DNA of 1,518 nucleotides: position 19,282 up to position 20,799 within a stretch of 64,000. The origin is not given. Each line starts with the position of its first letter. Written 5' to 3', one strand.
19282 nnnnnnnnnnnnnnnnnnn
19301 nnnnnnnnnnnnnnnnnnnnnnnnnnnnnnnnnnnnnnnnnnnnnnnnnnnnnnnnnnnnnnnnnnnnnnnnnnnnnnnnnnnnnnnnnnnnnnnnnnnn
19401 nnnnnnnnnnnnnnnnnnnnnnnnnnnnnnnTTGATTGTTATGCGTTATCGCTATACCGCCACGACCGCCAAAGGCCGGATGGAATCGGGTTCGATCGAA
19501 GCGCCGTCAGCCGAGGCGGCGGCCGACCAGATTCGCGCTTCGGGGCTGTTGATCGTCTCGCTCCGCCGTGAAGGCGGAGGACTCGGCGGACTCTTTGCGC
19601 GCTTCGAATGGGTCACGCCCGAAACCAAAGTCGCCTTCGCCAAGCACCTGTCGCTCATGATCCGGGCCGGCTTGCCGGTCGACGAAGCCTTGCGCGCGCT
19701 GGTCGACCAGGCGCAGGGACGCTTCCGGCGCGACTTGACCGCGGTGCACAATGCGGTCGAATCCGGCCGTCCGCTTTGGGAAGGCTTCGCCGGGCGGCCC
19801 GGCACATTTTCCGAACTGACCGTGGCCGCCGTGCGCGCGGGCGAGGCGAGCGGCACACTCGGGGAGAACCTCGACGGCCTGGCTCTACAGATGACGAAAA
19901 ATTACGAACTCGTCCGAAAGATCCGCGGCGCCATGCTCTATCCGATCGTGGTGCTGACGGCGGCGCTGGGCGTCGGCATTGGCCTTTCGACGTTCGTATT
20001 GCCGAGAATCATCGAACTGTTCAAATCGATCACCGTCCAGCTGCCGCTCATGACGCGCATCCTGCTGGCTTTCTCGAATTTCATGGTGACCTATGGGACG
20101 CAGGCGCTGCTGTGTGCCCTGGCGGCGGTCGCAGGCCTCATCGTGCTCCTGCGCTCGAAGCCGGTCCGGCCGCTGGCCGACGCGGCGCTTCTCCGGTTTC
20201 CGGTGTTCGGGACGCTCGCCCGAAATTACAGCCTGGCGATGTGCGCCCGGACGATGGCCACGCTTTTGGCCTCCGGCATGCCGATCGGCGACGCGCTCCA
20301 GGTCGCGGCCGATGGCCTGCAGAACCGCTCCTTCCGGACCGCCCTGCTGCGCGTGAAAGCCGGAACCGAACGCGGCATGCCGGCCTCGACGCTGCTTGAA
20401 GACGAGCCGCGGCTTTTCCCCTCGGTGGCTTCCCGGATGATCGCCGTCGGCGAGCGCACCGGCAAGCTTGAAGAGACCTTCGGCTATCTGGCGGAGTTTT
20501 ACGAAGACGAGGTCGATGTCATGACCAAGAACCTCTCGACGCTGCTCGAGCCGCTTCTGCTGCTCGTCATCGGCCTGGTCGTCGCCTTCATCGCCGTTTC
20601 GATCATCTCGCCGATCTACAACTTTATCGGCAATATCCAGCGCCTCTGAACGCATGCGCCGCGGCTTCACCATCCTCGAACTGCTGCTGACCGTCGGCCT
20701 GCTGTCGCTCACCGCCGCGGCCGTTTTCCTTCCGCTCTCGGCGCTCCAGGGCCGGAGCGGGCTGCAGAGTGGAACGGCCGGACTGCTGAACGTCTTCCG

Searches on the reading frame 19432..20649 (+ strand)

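Call 14: search_protein_families(library=pfam, proteins=[window:19432-20649:+], max_evalue=0.001)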
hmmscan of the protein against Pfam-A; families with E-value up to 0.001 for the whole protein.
window:19432-20649:+ (405 aa): 1 family
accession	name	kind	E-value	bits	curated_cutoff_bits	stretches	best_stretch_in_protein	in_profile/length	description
PF00482.28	T2SSF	-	4e-55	185.6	25.2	2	272-394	2-125/125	Type II secretion system (T2SS), protein F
